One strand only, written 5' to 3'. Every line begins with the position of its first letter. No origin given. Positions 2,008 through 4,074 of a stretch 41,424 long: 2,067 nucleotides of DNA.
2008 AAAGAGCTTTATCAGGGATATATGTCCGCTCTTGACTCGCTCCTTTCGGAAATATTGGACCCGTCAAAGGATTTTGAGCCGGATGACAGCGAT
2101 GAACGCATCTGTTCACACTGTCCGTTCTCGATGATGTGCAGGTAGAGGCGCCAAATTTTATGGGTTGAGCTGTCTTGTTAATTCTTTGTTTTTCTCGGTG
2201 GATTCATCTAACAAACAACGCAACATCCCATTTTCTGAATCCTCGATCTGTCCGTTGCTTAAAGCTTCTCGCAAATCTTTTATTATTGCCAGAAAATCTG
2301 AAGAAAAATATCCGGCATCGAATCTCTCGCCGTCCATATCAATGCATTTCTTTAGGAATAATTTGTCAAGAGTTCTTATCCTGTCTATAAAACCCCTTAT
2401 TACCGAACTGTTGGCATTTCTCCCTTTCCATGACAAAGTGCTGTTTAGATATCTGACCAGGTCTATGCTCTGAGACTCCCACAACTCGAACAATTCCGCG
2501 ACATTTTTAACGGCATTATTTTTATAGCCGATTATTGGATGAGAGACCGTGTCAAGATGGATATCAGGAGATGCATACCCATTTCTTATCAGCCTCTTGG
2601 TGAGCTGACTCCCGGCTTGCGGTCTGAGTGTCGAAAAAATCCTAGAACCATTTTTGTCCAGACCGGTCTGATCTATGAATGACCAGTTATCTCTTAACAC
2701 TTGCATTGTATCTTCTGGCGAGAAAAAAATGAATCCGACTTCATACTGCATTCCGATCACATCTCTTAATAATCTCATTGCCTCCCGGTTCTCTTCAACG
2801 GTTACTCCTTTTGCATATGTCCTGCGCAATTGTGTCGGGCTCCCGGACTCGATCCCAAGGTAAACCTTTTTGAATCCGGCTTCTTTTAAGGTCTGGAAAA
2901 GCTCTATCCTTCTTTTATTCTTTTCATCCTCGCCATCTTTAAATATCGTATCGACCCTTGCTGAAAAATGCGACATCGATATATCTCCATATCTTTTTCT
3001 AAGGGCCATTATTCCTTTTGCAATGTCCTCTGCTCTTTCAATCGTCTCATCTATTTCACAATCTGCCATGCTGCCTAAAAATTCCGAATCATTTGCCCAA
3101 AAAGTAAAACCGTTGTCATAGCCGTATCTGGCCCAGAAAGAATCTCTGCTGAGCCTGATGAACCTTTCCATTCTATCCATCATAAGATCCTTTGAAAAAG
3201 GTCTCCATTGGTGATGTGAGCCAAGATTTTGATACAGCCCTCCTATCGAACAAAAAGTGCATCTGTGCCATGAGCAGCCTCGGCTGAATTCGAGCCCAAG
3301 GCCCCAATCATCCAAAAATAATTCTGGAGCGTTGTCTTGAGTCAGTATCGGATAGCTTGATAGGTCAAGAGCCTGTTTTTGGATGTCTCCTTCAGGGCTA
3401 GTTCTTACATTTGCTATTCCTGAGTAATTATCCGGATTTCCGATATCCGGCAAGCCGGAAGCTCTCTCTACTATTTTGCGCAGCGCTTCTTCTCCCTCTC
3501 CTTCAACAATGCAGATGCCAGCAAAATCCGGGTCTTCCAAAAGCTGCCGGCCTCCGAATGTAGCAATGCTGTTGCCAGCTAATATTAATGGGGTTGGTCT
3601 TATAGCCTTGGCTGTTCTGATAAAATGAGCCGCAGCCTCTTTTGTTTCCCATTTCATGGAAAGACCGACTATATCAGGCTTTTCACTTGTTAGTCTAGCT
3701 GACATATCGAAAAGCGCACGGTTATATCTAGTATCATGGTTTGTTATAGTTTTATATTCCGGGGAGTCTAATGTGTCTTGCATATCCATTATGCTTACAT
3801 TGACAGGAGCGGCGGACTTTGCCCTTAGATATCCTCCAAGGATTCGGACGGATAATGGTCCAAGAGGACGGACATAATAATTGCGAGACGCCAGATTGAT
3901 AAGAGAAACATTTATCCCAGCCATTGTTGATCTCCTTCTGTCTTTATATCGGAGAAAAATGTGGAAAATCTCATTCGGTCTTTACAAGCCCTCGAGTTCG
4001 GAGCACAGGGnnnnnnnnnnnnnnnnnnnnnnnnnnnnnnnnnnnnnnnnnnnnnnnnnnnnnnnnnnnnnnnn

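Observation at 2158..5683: Cassette of two paralogous unassignable proteins plus a B12-type radical SAM enzyme, wedged between DNA-repair genes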

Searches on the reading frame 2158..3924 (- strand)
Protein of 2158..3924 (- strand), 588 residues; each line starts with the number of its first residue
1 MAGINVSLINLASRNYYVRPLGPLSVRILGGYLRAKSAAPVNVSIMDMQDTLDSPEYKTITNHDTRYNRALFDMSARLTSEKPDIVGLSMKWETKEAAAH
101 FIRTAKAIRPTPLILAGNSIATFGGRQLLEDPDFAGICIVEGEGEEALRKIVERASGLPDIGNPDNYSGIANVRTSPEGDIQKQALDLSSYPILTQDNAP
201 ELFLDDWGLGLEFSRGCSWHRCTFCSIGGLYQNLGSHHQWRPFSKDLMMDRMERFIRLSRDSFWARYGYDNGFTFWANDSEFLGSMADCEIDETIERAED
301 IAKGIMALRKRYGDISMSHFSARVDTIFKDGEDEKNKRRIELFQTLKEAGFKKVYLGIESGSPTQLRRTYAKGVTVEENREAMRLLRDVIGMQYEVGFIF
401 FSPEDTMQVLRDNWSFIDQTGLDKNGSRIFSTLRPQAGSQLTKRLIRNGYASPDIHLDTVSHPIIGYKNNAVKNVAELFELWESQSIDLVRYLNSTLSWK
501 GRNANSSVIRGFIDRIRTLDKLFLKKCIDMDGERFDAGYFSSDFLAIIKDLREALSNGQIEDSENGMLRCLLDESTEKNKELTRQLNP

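Call 3: search_protein_families(library=pfam, proteins=[window:2158-3924:-], max_evalue=1)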
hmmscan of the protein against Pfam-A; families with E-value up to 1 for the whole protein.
window:2158-3924:- (588 aa): 2 families
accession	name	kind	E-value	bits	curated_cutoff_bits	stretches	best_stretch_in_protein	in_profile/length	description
PF02310.24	B12-binding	-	2.9e-09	37.2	32.1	1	69-151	40-120/121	B12 binding domain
PF04055.27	Radical_SAM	-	5.6e-08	33.6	29.5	1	212-391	2-142/166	Radical SAM superfamily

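Call 4: search_protein_families(library=ncbifam, proteins=[window:2158-3924:-], max_evalue=1)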
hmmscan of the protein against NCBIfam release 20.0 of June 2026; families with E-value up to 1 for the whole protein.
window:2158-3924:- (588 aa): 13 families
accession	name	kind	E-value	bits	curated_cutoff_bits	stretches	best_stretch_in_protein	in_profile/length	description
TIGR04367.1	HpnR_B12_rSAM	equivalog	5e-13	48.4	650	2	73-232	51-209/490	hopanoid C-3 methylase HpnR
TIGR02026.1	BchE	equivalog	9.7e-11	41.2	481.35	2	337-411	284-360/497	magnesium-protoporphyrin IX monomethyl ester anaerobic oxidative cyclase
TIGR03975.1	rSAM_ocin_1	subfamily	1.9e-10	39.9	281.85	2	73-229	119-285/606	RiPP maturation radical SAM C-methyltransferase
NF040542.1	rSAM_RCCLKC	equivalog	4e-09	36.1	450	2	305-424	247-354/423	arsinothricin biosynthesis radical SAM protein ArsL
TIGR04014.1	B12_SAM_MJ_0865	equivalog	7.9e-09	34.8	360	2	342-424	260-340/434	methyl-coenzyme M reductase glutamine C-methyltransferase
TIGR04013.1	B12_SAM_MJ_1487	hypoth_equivalog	1.1e-08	34.3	251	1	76-233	36-175/382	TIGR04013 family B12-binding domain/radical SAM domain-containing protein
NF050148.1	rSAM_ApyD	equivalog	2.6e-08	32.7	750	2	60-233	51-223/645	RiPP biosynthesis radical SAM protein ApyD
NF033712.0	B12_rSAM_KedN5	subfamily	3e-08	32.4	700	1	59-286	40-264/624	KedN5 family methylcobalamin-dependent radical SAM C-methyltransferase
TIGR03471.1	HpnJ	equivalog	8.7e-06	24.9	577.6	1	341-455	288-397/472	hopanoid biosynthesis associated radical SAM protein HpnJ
TIGR04479.1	bcpD_PhpK_rSAM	subfamily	2.9e-05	22.6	600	1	340-421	331-410/504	PhpK family radical SAM P-methyltransferase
NF040546.1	rSAM_CUAEP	equivalog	0.0004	19.2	500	1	339-425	262-346/468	CUAEP/CCAEP-tail radical SAM (seleno)protein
NF033070.1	rSAM_AprD4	equivalog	0.0046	15.9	500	1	341-453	288-398/456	AprD4 family radical SAM diol-dehydratase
TIGR03956.1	rSAM_HydE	equivalog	0.06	12.6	254.6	1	339-419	139-218/340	[FeFe] hydrogenase H-cluster radical SAM maturase HydE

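Call 6: search_protein_families(library=padloc, proteins=[window:2158-3924:-], max_evalue=1)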
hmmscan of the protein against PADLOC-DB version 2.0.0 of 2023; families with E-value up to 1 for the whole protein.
window:2158-3924:- (588 aa): 0 families

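Call 7: search_protein_families(library=phrogs, proteins=[window:2158-3924:-], max_evalue=1)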
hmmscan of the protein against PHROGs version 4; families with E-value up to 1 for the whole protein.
window:2158-3924:- (588 aa): 0 families

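Call 17: find_homologous_proteins(query=window:2158-3924:-, max_evalue=1e-10)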
Query window:2158-3924:- (588 aa): 50 proteins with E <= 1e-10 among 8000 candidates.
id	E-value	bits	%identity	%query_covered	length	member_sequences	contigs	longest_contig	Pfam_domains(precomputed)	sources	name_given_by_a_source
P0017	0.0e+0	1348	100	100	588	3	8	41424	PF04055.28,PF02310.25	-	-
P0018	8.1e-149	515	47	99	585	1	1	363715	PF04055.28,PF02310.25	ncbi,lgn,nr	ncbi:MAG: hypothetical protein NTZ10_04530 [Candidatus Saganbacteria bacterium]|nr:hypothetical prot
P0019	4.0e-143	496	46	99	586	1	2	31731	PF04055.28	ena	-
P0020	1.8e-113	398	38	99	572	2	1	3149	PF04055.28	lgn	-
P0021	1.2e-88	316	35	99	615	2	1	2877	PF04055.28,PF02310.25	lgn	-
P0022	2.2e-84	302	36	83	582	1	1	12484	PF04055.28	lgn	-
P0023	9.2e-81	290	38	83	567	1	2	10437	PF04055.28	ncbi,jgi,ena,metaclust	metaclust:\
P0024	1.8e-78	283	35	87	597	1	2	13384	PF04055.28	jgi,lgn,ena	-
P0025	2.4e-77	279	35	90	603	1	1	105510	PF04055.28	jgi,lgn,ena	-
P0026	2.9e-77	279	36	87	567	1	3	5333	PF04055.28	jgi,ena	-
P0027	1.5e-76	276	36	87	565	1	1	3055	PF04055.28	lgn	-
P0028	3.8e-76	275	37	83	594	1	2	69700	PF04055.28,PF02310.25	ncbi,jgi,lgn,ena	ncbi:MAG: radical SAM protein [Candidatus Margulisiibacteriota bacterium]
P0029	2.8e-75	272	36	91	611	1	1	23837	PF04055.28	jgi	jgi:radical SAM superfamily enzyme YgiQ (UPF0313 family)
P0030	1.4e-73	267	35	94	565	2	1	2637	PF04055.28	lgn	-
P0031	2.7e-73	266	36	87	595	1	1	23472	PF04055.28,PF02310.25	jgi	jgi:radical SAM superfamily enzyme YgiQ (UPF0313 family)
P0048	8.1e-67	244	32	99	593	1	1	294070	PF04055.28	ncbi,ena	-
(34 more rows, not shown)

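Call 18: find_encoding_contigs(protein=P0018, flank=8000, max_places=1)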
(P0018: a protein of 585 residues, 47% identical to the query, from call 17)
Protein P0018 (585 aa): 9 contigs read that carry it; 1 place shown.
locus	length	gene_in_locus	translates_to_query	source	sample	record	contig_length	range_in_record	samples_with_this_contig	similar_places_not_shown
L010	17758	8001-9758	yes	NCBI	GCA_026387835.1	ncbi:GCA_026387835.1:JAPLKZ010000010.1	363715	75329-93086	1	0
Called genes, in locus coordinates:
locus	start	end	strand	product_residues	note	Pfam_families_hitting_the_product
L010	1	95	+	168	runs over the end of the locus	-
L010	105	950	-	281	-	PF00491:Arginase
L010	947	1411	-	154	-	PF02675:AdoMet_dc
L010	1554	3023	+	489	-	PF00575:S1, PF13509:S1_2 (faint), PF23459:S1_RRP5 (faint), PF00575:S1, PF21710:Spt6_S1 (weak), PF00575:S1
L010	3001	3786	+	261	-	PF00215:OMPdecase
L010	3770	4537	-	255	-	PF00290:Trp_syntA, PF01884:PcrB (faint), PF00977:His_biosynth (faint)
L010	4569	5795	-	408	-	PF00919:UPF0004, PF04055:Radical_SAM, PF18693:TRAM_2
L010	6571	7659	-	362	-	-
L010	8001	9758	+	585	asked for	PF02310:B12-binding (faint), PF04055:Radical_SAM (faint)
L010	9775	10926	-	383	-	PF04055:Radical_SAM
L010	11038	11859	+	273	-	PF00512:HisKA, PF02518:HATPase_c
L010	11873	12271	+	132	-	PF00072:Response_reg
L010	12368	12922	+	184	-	PF06445:GyrI-like (weak)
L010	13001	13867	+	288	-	-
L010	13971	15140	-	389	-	-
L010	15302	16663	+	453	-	PF00309:Sigma54_AID, PF04963:Sigma54_CBD, PF04552:Sigma54_DBD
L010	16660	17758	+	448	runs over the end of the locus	PF00072:Response_reg, PF00158:Sigma54_activat, PF14532:Sigma54_activ_2, PF07724:AAA_2 (faint), PF07728:AAA_5, PF25601:AAA_lid_14, PF02954:HTH_8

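Call 19: find_encoding_contigs(protein=P0019, flank=8000, max_places=1)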
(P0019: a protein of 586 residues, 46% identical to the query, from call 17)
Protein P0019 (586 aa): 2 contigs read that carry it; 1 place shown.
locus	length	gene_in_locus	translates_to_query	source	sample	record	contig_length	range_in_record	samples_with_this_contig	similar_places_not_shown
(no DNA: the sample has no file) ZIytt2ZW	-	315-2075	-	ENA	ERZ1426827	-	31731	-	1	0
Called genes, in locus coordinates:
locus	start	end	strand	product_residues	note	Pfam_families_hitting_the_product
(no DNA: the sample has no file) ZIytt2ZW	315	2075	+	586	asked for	PF04055:Radical_SAM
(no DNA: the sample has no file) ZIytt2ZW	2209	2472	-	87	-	PF06305:LapA_dom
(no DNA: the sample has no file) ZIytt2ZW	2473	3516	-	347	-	PF05496:RuvB_N, PF00004:AAA, PF07728:AAA_5 (faint), PF17864:AAA_lid_4, PF05491:WHD_RuvB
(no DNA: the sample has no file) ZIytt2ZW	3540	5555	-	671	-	PF00515:TPR_1 (faint), PF07719:TPR_2 (faint), PF12895:ANAPC3 (faint), PF13176:TPR_7 (faint), PF13525:YfiO (weak), PF14559:TPR_19 (weak), PF13174:TPR_6 (weak), PF01464:SLT, +4 more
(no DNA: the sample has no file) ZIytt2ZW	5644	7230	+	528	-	PF00370:FGGY_N, PF02782:FGGY_C (weak)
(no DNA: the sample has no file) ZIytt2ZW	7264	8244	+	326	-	-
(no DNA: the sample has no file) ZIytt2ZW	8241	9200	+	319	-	PF00701:DHDPS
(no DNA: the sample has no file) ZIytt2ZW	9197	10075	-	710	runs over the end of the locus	PF00580:UvrD-helicase, PF13245:AAA_19, PF13604:AAA_30 (faint), PF13361:UvrD_C, PF13538:UvrD_C_2, PF21196:PcrA_UvrD_tudor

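Call 20: find_encoding_contigs(protein=P0025, flank=8000, max_places=1)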
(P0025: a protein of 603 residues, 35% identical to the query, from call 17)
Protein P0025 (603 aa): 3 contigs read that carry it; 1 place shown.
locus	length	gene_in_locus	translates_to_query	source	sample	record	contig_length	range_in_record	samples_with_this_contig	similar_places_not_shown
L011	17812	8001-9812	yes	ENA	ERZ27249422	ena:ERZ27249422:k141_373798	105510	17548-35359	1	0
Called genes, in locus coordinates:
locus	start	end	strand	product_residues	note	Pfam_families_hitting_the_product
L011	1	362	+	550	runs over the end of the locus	PF01212:Beta_elim_lyase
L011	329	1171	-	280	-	-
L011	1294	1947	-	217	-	PF08713:DNA_alkylation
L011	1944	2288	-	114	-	-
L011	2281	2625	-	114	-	PF18924:DUF5674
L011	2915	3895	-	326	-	-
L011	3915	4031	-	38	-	-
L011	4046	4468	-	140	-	PF00383:dCMP_cyt_deam_1, PF14437:MafB19-deam, PF14439:Bd3614-deam (weak)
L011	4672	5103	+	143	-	PF00075:RNase_H, PF13456:RVT_3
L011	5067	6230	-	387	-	-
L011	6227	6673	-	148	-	-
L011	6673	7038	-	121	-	-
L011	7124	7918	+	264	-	-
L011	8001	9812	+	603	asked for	PF04055:Radical_SAM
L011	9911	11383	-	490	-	-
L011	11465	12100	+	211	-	PF22741:PTP-NADK, PF22785:Tc-R-P, PF00782:DSPc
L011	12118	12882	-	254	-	PF13489:Methyltransf_23, PF13847:Methyltransf_31, PF08241:Methyltransf_11, PF08242:Methyltransf_12, PF13649:Methyltransf_25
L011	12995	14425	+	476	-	PF04055:Radical_SAM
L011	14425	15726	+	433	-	PF04055:Radical_SAM, PF13186:SPASM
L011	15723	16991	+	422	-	-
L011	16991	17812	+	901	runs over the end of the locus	PF04055:Radical_SAM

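Call 21: find_encoding_contigs(protein=P0048, flank=8000, max_places=1)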
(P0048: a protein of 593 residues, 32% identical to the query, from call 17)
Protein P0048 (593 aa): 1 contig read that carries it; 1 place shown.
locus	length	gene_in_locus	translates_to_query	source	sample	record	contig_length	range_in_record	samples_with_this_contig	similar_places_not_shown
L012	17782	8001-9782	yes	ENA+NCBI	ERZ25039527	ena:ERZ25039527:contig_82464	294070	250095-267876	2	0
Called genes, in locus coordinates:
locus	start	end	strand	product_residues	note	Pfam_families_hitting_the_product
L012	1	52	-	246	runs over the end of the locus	-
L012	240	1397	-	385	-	PF13180:PDZ_2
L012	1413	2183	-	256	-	-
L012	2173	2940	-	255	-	-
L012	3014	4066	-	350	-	PF01594:AI-2E_transport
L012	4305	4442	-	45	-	-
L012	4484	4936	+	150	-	PF01668:SmpB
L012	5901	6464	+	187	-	PF05198:IF3_N, PF00707:IF3_C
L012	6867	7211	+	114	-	PF00453:Ribosomal_L20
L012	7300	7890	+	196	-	-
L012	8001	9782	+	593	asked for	PF04055:Radical_SAM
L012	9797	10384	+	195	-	PF02223:Thymidylate_kin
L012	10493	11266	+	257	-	-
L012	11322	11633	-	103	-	-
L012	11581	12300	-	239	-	PF12627:PolyA_pol_RNAbd, PF01966:HD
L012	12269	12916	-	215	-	PF01743:PolyA_pol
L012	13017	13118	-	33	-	-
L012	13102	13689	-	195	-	PF00160:Pro_isomerase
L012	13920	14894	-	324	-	PF13529:Peptidase_C39_2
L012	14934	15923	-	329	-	PF13529:Peptidase_C39_2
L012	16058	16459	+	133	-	-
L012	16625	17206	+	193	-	-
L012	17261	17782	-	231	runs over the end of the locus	-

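Call 30: search_solved_structures(query=window:2158-3924:-, max_evalue=0.01)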
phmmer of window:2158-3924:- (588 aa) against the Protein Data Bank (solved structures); distinct sequences matched with E-value up to 0.01: 1.
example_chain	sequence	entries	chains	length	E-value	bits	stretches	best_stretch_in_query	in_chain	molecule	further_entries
5ul2_A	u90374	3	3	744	5.9e-25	91.1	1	68-420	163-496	OxsB protein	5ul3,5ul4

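Call 48: search_solved_structures(query=window:2158-3924:-, max_evalue=10, show_alignments=1)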
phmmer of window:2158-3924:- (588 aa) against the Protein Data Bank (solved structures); distinct sequences matched with E-value up to 10: 4.
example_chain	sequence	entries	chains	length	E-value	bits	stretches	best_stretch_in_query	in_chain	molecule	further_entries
5ul2_A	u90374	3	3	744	5.9e-25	91.1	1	68-420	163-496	OxsB protein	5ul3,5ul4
6fd2_B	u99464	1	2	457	0.072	14.9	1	341-452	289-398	Putative apramycin biosynthetic oxidoreductase 4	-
8fre_A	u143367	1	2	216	1.5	10.5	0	327-387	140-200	RBL4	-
9nt3_D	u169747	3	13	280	2.3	9.9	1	104-161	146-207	Ancestral LacI Transcription Factor | LacI Transcription Factor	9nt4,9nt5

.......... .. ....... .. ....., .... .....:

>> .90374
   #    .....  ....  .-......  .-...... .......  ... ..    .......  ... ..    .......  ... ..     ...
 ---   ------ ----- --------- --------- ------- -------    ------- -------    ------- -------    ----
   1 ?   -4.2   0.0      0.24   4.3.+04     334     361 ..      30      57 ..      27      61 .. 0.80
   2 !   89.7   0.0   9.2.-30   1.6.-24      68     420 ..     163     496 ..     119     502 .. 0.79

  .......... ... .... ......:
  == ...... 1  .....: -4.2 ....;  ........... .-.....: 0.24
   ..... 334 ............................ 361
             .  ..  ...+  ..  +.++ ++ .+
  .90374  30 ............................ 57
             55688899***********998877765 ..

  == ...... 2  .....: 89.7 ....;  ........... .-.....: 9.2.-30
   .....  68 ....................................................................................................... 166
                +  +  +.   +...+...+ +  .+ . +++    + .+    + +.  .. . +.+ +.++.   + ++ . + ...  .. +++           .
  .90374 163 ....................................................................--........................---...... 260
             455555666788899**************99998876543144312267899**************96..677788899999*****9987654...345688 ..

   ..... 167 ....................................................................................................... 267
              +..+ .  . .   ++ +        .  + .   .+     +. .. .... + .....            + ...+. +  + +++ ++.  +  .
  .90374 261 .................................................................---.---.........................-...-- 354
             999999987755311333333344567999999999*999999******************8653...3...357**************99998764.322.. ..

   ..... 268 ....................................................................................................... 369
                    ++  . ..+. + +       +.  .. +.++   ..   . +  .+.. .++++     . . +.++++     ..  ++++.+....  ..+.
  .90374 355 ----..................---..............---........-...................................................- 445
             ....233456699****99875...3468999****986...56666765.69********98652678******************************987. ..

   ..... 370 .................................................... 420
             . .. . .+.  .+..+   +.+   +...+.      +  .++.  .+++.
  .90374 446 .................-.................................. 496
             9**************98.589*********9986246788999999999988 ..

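Call 89: find_related_loci(query=A4, collection=metagenome_contigs, flank=5000)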
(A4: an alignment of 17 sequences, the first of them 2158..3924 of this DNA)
Query A4 (588 aa) in metagenome_contigs; peptide patterns used: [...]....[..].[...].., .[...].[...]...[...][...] (x = any residue, [..] = any of these).
561 stretches matched a pattern; 91 encode a relative of the query (tblastn E <= 1e-3); the best 80 are kept; 80 distinct loci.
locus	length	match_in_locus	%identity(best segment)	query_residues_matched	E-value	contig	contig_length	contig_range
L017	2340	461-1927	38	4-493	9e-90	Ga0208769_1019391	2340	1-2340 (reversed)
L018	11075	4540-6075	35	2-514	1e-85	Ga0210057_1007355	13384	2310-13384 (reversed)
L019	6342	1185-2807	35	4-550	2e-84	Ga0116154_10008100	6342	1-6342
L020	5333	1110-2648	36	4-512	2e-84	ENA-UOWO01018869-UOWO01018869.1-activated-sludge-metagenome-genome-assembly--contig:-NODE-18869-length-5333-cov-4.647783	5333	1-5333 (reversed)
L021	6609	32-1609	34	3-523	6e-84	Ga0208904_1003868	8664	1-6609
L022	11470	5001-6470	37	4-493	2e-83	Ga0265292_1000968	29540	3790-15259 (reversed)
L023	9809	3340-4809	37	4-493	2e-83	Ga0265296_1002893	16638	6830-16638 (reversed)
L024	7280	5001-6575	35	4-533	5e-83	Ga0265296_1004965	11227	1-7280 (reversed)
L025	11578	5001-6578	34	6-528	6e-82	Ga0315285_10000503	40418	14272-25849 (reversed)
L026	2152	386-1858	35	4-493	4e-84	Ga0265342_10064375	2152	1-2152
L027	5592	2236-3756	36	4-510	1e-80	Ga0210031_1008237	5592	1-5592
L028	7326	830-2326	36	4-497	3e-79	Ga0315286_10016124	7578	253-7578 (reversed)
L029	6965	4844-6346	35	2-497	1e-77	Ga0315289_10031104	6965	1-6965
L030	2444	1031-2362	37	4-447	2e-79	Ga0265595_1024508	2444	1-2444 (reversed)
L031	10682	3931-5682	32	4-586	2e-72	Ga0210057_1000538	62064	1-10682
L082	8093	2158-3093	23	73-421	3e-8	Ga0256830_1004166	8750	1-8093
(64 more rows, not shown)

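Call 92: search_protein_families(library=pfam, proteins=[L010:6571-7659:-, L011:7124-7918:+], max_evalue=0.01)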
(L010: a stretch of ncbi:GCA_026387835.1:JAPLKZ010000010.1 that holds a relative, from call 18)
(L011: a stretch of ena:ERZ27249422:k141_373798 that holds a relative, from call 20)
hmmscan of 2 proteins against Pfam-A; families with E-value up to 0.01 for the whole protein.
L010:6571-7659:- (362 aa): 7 families
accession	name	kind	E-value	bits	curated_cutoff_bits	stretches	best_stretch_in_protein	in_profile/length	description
PF12796.13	Ank_2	-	1.5e-61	205.4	27.3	5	50-120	22-90/90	Ankyrin repeats (3 copies)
PF00023.36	Ank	-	1e-57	189.2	21.1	7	90-121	2-33/33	Ankyrin repeat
PF13637.12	Ank_4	-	1.7e-43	146.1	22.7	7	63-110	3-50/50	Ankyrin repeats (many copies)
PF13857.12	Ank_5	-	6.9e-35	119.2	27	5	76-130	1-56/56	Ankyrin repeats (many copies)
PF13606.12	Ank_3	-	7.3e-33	108.9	22.3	2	57-85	2-30/30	Ankyrin repeat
PF23745.1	ANK_LRRK2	-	5.4e-10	39.7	27.5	0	88-142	29-83/130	LRRK2 ANK repeat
PF24521.3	Ank_KRIT1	-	1e-07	32.2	80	1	56-146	17-108/149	KRIT1 ankyrin-repeats domain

L011:7124-7918:+ (264 aa): 0 families

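Call 94: search_solved_structures(query=A5, max_evalue=1)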
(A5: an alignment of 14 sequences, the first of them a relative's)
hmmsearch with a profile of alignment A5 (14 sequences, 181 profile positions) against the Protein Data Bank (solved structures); distinct sequences matched with E-value up to 1: 2.
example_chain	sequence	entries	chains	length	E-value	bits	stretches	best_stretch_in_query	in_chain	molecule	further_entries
2fbl_A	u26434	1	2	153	1.3e-18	70.7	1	8-144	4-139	hypothetical protein NE1496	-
3typ_A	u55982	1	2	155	1.3e-18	70.6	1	7-144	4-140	Uncharacterized protein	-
